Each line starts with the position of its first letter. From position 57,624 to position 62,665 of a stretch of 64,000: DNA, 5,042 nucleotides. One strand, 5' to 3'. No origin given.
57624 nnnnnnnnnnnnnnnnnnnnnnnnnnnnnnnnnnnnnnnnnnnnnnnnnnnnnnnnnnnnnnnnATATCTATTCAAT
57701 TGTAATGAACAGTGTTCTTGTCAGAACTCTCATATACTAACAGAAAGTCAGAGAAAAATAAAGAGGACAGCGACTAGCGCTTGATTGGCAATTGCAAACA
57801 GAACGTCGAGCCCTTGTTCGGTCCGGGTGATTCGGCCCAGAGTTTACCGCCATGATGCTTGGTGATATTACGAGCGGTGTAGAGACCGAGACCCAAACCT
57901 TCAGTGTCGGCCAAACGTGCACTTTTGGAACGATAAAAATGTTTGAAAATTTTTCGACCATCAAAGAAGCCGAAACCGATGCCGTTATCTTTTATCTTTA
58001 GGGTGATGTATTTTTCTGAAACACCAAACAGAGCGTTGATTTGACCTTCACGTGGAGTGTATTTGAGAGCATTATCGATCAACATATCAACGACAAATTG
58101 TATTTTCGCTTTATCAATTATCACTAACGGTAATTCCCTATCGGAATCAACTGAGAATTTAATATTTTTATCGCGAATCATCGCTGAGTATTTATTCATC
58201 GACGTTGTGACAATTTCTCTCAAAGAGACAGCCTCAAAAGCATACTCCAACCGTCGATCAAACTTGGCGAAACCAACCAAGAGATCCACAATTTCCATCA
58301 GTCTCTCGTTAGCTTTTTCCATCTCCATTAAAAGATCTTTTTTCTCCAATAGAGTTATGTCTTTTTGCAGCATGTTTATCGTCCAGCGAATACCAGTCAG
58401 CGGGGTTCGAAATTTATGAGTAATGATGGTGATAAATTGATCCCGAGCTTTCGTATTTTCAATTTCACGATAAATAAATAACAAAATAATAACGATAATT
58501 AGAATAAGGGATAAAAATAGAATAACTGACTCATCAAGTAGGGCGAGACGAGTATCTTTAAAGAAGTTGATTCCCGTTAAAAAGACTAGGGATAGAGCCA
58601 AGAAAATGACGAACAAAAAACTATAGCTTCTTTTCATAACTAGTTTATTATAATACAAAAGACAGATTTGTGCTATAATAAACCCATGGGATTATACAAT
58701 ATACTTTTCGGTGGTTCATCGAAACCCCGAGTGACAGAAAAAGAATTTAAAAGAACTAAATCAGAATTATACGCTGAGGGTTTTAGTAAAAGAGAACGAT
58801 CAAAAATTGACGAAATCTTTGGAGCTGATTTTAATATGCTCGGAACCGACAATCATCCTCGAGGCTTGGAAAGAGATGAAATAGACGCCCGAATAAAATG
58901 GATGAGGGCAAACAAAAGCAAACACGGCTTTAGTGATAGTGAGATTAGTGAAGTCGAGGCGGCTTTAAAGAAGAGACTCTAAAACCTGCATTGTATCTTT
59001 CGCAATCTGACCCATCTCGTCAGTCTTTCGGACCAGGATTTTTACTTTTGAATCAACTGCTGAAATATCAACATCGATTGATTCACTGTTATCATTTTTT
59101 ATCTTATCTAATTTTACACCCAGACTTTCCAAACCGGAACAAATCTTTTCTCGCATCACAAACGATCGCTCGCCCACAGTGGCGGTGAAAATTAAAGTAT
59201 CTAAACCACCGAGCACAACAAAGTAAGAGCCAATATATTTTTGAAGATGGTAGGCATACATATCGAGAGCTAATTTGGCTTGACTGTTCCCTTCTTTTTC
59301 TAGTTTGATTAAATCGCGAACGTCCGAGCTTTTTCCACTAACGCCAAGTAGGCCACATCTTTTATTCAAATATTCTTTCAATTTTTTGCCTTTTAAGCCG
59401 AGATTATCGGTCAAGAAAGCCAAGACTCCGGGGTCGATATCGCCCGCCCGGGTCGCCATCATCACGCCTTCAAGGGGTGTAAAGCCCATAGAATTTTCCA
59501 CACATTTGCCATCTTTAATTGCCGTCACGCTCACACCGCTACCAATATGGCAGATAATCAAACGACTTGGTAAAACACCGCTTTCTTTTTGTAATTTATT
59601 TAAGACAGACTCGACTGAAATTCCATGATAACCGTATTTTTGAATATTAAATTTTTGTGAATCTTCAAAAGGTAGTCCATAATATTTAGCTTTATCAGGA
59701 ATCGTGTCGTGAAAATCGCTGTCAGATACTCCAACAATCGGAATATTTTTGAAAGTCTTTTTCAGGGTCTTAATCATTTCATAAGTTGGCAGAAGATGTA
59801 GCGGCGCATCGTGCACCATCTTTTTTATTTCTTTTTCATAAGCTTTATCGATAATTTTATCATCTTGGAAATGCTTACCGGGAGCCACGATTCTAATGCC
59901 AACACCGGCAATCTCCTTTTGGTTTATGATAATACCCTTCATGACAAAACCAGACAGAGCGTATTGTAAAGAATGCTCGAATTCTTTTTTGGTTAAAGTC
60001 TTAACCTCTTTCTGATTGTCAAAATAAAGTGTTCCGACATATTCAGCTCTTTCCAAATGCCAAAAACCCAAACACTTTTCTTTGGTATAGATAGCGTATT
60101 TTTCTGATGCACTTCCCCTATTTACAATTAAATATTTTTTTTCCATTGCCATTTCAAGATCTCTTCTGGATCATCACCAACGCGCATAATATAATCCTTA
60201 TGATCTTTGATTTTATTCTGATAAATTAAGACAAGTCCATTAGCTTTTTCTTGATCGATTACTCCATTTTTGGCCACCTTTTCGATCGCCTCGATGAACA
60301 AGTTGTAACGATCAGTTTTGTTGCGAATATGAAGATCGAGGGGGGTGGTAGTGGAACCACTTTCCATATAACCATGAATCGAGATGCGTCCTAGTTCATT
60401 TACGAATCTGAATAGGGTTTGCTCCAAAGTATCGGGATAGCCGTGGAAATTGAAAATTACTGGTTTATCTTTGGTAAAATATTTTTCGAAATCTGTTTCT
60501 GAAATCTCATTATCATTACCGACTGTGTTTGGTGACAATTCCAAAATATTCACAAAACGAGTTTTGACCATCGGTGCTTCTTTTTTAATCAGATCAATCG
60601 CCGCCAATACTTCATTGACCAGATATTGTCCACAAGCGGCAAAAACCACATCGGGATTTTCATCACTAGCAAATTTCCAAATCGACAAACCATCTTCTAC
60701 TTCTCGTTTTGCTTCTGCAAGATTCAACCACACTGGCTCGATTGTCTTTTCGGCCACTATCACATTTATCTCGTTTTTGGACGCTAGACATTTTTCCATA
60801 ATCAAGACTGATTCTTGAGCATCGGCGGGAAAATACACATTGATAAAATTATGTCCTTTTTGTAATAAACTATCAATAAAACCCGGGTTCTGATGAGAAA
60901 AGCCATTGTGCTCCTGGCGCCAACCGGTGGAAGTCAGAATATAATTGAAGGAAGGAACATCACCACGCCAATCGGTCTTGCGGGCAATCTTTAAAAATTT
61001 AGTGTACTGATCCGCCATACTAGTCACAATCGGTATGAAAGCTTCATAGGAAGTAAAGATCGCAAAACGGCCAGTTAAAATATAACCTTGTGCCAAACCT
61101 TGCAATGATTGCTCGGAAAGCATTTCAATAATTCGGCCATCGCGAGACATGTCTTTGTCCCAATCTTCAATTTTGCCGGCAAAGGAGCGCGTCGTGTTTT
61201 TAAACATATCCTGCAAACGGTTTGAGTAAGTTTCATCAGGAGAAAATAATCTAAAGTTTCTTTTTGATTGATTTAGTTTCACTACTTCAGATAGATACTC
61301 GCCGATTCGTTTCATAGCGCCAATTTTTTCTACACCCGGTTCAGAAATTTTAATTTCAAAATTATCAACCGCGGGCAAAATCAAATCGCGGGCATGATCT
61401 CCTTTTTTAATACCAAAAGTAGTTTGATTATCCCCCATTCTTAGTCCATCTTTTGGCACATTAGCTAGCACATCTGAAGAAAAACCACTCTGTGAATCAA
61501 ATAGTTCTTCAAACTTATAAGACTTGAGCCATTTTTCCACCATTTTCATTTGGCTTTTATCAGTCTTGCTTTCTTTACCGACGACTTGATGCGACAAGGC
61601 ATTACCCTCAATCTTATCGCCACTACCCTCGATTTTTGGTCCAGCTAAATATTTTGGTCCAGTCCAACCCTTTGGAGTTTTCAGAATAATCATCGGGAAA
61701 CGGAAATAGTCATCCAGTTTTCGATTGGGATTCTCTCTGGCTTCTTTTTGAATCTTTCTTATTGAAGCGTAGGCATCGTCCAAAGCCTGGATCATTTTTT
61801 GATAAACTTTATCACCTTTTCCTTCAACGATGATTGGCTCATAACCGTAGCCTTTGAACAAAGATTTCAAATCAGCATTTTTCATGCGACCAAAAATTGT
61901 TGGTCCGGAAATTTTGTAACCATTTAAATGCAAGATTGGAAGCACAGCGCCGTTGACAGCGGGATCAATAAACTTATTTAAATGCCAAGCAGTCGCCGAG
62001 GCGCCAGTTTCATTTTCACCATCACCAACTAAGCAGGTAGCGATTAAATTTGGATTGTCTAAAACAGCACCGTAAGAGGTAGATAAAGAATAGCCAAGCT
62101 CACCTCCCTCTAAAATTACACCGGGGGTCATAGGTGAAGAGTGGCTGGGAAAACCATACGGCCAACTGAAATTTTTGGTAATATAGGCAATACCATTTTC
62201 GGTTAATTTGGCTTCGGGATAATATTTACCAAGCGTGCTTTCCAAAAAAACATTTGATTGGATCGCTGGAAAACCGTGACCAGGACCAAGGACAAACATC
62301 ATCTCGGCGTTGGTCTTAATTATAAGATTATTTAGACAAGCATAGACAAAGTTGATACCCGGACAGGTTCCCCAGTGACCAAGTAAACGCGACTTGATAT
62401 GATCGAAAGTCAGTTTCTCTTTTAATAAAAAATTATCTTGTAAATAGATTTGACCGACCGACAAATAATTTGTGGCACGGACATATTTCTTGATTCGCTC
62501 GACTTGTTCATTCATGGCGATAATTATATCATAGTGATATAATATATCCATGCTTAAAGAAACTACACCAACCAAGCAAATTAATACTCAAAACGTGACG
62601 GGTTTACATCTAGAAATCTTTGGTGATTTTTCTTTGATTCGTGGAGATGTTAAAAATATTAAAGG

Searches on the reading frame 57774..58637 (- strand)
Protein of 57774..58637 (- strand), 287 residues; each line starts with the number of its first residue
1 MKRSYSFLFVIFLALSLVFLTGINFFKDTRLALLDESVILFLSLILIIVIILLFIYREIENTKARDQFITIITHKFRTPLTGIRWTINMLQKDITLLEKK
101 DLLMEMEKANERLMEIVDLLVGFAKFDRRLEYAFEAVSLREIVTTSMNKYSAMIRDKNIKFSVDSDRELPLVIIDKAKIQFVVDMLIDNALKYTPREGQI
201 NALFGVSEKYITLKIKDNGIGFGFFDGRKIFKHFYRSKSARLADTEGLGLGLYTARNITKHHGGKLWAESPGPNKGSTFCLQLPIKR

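Call 73: search_protein_families(library=pfam, proteins=[window:57774-58637:-], max_evalue=0.00001)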
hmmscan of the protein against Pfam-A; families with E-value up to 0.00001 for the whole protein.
window:57774-58637:- (287 aa): 2 families
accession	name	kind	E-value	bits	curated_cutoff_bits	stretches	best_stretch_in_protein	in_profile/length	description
PF02518.31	HATPase_c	-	3.8e-19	69.6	26.4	1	175-286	2-110/111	Histidine kinase-, DNA gyrase B-, and HSP90-like ATPase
PF00512.31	HisKA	-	9e-10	38.9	26.9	1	64-127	1-64/66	His Kinase A (phospho-acceptor) domain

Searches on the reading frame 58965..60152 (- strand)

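Call 73: search_protein_families(library=pfam, proteins=[window:58965-60152:-], max_evalue=0.00001)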
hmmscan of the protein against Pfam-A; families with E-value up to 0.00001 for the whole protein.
window:58965-60152:- (395 aa): 1 family
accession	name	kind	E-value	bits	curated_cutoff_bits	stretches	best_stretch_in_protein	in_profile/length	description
PF00871.23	Acetate_kinase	-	2.1e-97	326.7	22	1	7-384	2-391/392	Acetokinase family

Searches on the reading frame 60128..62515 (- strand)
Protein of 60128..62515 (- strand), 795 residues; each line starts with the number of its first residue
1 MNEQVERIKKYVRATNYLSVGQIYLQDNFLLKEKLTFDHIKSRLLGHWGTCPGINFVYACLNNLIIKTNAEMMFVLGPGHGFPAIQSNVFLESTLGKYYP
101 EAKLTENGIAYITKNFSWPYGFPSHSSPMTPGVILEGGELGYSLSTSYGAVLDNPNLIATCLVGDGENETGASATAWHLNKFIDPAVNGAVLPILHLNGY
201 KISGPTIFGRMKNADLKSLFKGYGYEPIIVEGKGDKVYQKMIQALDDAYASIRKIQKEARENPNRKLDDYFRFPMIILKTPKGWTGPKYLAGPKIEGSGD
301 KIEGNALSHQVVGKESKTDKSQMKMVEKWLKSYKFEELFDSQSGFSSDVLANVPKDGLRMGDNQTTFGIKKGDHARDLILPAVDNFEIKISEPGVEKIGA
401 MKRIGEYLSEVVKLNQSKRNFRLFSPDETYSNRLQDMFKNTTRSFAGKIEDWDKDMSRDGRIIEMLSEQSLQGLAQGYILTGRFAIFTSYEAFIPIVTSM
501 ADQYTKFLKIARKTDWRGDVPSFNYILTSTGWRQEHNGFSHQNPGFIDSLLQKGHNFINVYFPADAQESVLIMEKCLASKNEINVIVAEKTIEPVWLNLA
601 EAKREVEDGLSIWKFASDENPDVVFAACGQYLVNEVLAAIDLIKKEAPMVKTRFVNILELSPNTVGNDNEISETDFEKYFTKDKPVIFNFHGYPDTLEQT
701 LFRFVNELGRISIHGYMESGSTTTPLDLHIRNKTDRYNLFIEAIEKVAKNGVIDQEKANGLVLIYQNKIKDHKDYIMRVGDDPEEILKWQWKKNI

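Call 73: search_protein_families(library=pfam, proteins=[window:60128-62515:-], max_evalue=0.00001)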
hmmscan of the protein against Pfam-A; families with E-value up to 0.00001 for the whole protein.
window:60128-62515:- (795 aa): 3 families
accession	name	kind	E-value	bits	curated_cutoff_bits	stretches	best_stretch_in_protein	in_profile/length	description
PF09364.15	XFP_N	-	3.6e-134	447.6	23.7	1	2-368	4-361/364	XFP N-terminal domain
PF03894.20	XFP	-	1.6e-69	233.6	22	1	403-579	2-177/177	D-xylulose 5-phosphate/D-fructose 6-phosphate phosphoketolase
PF09363.15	XFP_C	-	7.8e-58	195.7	23.4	1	590-791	1-202/202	XFP C-terminal domain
